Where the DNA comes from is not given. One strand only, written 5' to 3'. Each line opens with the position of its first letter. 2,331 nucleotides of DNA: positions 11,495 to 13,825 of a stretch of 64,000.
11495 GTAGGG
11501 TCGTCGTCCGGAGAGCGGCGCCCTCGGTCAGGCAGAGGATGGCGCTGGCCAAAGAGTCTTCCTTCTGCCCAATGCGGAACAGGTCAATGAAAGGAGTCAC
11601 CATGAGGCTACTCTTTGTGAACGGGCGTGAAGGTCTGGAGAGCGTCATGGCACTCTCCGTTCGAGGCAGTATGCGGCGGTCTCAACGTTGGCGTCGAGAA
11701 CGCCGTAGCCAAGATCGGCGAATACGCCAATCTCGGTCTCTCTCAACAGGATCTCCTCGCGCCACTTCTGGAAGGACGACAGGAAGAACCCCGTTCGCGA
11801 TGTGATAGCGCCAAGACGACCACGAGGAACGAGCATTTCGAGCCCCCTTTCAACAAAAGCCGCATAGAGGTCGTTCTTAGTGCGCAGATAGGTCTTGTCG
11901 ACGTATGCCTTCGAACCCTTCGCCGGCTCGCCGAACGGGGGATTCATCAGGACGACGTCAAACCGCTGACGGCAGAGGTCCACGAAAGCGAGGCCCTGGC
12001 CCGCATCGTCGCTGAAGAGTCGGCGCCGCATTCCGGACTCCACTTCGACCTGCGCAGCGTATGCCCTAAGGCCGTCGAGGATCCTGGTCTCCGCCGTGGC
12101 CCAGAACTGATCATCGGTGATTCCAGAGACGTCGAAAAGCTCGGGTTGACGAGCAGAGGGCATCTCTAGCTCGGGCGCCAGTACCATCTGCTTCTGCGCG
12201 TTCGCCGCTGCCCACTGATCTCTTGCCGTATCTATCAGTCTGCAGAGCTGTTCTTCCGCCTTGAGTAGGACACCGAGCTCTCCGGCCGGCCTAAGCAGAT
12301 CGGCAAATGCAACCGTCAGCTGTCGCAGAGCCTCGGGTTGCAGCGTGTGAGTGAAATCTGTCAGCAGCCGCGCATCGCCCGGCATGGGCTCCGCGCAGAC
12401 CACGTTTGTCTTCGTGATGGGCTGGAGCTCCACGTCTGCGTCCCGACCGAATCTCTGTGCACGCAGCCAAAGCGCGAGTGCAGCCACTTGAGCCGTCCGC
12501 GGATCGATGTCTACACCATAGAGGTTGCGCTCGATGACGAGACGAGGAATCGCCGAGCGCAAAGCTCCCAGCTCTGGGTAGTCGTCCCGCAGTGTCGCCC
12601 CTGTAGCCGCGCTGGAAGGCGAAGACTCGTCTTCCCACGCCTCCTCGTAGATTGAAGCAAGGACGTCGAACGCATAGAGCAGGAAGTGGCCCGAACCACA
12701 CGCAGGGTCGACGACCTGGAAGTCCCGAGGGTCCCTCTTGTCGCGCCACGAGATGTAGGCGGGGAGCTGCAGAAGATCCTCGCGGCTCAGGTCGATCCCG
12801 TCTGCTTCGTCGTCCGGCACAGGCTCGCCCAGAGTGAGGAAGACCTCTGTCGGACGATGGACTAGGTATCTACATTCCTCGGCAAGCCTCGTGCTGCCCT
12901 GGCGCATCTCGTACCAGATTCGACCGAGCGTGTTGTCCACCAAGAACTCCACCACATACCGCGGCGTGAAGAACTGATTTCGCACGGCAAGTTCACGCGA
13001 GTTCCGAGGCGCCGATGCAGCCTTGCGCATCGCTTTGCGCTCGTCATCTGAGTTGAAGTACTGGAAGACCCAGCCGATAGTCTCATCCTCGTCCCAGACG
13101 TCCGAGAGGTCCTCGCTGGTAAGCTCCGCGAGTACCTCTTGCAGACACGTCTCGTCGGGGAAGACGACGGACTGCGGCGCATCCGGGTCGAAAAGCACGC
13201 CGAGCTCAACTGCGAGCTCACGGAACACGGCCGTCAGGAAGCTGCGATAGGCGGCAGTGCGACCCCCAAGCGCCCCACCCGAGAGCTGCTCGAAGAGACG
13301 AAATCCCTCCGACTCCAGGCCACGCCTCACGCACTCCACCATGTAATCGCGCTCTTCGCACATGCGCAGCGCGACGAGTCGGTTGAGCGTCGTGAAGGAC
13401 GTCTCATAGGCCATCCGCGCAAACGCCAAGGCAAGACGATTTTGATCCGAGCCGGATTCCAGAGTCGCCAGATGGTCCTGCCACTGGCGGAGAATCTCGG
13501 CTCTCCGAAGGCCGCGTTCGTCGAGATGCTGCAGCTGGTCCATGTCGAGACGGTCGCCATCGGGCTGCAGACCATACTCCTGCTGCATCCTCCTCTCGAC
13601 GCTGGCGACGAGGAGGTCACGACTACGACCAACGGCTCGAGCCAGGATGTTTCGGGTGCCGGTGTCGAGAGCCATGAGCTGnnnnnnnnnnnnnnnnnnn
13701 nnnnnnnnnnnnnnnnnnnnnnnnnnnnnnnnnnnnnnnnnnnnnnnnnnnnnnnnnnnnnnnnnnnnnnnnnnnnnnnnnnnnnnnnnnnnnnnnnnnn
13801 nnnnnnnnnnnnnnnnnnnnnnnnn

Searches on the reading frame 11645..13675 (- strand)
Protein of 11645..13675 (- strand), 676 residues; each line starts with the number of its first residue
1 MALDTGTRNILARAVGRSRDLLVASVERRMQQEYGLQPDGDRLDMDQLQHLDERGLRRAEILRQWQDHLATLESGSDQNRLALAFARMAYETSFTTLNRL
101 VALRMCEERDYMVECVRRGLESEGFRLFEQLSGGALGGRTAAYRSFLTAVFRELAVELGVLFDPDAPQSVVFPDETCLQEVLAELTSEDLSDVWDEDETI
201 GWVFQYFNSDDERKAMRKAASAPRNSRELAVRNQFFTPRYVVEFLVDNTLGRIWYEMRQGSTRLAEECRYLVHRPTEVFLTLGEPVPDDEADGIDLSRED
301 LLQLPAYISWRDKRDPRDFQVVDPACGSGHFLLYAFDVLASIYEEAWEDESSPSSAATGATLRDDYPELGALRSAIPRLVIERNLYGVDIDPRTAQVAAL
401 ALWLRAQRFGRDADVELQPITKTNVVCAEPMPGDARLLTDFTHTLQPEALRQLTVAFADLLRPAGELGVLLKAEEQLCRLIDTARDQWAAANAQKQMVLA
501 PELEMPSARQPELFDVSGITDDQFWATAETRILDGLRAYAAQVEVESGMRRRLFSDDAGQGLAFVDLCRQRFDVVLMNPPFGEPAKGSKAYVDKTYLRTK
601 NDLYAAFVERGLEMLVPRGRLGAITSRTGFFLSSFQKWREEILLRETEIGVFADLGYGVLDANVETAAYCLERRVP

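Call 47: search_protein_families(library=pfam, proteins=[window:11645-13675:-], max_evalue=0.001)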
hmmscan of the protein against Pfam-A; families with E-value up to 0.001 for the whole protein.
window:11645-13675:- (676 aa): 4 families
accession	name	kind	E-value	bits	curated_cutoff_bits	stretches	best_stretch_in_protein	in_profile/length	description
PF07669.17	Eco57I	-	3.6e-19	69.9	25.3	1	384-649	2-159/171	Eco57I restriction-modification methylase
PF20473.4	MmeI_Mtase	-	5.6e-08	32.7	27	1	319-408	21-88/259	MmeI, DNA-methyltransferase domain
PF02384.22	N6_Mtase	-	2.3e-07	30.9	20.4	0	318-342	47-71/311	N-6 DNA Methylase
PF01170.24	UPF0020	-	0.00025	21.2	22.3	0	320-399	31-93/197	RMKL-like, methyltransferase domain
